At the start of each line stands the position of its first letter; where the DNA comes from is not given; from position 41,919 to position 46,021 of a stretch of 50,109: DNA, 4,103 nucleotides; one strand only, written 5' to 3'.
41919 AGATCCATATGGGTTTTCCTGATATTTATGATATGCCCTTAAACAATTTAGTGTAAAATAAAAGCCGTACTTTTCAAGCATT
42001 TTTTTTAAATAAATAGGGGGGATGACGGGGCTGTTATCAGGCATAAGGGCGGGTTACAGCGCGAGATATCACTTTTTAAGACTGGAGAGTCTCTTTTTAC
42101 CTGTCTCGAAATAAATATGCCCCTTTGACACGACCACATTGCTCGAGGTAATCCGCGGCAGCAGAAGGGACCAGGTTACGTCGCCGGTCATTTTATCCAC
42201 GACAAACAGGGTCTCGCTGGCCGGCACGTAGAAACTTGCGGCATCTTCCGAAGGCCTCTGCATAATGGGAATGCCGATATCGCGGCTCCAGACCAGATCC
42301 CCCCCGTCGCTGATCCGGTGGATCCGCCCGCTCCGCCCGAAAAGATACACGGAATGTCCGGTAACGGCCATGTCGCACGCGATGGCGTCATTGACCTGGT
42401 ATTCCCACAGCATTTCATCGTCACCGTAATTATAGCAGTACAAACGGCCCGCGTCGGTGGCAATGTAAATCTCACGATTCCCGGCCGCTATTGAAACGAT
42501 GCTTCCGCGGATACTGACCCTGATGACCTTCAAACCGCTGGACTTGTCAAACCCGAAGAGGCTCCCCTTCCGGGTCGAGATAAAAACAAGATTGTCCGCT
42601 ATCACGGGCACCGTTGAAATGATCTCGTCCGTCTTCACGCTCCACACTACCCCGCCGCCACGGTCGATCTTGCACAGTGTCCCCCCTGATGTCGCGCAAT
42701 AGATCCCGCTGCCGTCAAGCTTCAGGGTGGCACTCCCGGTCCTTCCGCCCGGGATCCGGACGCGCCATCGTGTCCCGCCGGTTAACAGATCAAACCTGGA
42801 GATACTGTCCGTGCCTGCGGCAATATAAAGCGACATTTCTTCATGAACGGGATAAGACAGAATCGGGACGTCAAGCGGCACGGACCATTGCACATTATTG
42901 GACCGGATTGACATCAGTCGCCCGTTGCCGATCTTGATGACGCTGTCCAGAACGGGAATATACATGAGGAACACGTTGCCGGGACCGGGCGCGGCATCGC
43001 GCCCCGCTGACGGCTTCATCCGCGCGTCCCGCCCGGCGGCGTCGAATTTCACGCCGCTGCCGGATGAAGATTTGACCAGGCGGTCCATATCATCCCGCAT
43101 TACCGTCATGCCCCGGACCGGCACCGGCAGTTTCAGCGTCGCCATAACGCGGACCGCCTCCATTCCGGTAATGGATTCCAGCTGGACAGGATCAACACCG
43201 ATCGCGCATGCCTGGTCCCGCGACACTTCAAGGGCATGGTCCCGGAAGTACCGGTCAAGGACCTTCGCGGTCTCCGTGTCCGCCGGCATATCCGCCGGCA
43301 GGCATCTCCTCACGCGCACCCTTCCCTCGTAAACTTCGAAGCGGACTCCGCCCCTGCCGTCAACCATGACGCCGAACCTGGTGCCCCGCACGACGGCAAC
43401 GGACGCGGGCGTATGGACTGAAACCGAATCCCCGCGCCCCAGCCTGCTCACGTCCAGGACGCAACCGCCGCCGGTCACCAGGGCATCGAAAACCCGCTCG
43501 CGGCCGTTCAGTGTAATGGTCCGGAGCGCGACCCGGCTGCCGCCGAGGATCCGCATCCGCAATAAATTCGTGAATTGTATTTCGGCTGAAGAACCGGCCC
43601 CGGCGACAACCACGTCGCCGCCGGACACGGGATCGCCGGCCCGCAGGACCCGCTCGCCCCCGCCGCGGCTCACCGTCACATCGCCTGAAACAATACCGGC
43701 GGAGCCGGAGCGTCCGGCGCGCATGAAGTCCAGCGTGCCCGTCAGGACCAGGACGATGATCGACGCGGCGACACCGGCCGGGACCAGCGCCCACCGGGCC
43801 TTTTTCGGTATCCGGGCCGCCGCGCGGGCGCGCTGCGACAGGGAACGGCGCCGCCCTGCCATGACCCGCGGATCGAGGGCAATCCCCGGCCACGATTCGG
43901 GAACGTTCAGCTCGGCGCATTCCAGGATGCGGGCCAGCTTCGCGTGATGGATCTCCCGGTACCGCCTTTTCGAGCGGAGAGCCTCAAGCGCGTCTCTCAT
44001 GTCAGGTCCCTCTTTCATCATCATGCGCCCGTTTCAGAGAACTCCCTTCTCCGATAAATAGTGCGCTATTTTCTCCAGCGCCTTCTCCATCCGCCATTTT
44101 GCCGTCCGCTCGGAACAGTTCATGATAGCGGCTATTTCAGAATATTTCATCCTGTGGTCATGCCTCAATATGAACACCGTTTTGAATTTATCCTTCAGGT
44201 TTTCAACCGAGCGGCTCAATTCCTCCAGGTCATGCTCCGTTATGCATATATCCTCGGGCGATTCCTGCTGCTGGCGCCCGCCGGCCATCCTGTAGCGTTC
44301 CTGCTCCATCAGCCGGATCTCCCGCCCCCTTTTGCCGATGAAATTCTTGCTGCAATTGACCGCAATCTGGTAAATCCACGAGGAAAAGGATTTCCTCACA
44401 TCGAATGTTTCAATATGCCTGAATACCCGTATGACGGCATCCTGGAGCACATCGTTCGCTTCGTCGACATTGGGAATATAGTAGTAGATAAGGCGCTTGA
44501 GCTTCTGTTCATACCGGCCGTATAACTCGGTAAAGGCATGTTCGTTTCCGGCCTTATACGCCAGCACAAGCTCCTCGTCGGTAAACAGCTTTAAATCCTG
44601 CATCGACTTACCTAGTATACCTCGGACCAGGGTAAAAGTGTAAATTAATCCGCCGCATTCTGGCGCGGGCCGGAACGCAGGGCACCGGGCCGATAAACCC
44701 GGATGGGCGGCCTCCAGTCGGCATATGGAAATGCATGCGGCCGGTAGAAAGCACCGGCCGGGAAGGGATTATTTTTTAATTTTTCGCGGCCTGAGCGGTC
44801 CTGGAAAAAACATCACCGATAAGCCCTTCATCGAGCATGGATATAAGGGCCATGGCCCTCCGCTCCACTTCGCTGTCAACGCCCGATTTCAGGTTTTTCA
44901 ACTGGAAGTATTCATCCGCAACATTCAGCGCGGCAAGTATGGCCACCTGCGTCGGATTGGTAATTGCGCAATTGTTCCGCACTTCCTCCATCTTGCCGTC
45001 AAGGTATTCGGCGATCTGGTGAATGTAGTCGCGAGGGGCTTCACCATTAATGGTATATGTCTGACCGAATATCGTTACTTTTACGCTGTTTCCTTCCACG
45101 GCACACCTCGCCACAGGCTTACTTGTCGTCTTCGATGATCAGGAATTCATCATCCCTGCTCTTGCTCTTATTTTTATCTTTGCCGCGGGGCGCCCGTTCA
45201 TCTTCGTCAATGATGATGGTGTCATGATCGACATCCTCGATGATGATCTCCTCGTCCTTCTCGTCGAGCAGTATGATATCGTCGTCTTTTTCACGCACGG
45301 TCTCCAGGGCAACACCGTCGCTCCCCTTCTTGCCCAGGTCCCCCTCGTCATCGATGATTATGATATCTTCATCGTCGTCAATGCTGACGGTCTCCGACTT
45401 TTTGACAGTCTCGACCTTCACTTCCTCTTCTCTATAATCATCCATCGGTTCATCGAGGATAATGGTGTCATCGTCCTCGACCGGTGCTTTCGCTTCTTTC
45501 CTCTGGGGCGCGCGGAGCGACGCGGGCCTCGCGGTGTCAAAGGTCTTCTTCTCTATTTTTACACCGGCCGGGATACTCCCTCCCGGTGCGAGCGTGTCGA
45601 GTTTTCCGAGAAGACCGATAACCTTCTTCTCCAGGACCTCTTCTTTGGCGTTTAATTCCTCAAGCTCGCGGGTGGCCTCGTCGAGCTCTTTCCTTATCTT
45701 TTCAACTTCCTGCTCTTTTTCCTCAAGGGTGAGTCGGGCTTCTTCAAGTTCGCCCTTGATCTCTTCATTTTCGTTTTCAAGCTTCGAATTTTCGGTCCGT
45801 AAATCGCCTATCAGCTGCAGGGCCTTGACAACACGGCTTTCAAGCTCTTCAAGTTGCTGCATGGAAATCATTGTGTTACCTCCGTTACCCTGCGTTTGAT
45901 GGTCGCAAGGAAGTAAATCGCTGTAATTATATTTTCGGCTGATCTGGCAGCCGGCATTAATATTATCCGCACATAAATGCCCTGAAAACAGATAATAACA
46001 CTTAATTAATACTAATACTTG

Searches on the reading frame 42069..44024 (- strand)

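Call 46: search_protein_families(library=pfam, proteins=[window:42069-44024:-], max_evalue=0.00001)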
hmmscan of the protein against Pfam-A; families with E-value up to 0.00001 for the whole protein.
window:42069-44024:- (651 aa): 3 families
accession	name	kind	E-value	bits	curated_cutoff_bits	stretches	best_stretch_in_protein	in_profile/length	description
PF13570.13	Beta-prop_ACSF4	-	3.5e-30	106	133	2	410-629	33-261/329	Beta-alanine-activating enzyme, beta-propeller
PF13360.13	PQQ_2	-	5.6e-24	85.5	27.6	2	406-499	3-95/233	Outer membrane protein assembly factor BamB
PF04773.18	FecR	-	2.3e-10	41.2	24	1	137-237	1-97/97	FecR protein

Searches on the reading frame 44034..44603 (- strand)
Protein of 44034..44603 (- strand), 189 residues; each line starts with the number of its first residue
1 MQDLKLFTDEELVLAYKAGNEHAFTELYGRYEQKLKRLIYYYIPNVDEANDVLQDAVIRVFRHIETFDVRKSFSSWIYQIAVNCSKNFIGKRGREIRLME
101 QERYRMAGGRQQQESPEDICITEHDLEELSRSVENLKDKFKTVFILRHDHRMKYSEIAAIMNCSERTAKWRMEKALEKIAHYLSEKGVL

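Call 46: search_protein_families(library=pfam, proteins=[window:44034-44603:-], max_evalue=0.00001)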
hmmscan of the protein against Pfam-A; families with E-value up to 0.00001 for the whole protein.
window:44034-44603:- (189 aa): 3 families
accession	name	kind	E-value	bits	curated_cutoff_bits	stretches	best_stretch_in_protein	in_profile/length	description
PF04542.20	Sigma70_r2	-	8.2e-16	58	24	1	27-94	1-70/71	Sigma-70 region 2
PF08281.18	Sigma70_r4_2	-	6.3e-09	35.8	25.7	1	127-179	2-54/54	Sigma-70, region 4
PF04545.22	Sigma70_r4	-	3.9e-07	29.9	24.1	1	135-179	4-48/50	Sigma-70, region 4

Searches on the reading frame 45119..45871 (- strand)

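Call 46: search_protein_families(library=pfam, proteins=[window:45119-45871:-], max_evalue=0.00001)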
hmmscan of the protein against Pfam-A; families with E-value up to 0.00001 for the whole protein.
window:45119-45871:- (250 aa): 1 family
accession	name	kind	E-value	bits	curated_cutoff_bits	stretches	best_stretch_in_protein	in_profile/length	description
PF06005.17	ZapB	-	2.4e-06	28.3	31.5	0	3-92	2-70/71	Cell division protein ZapB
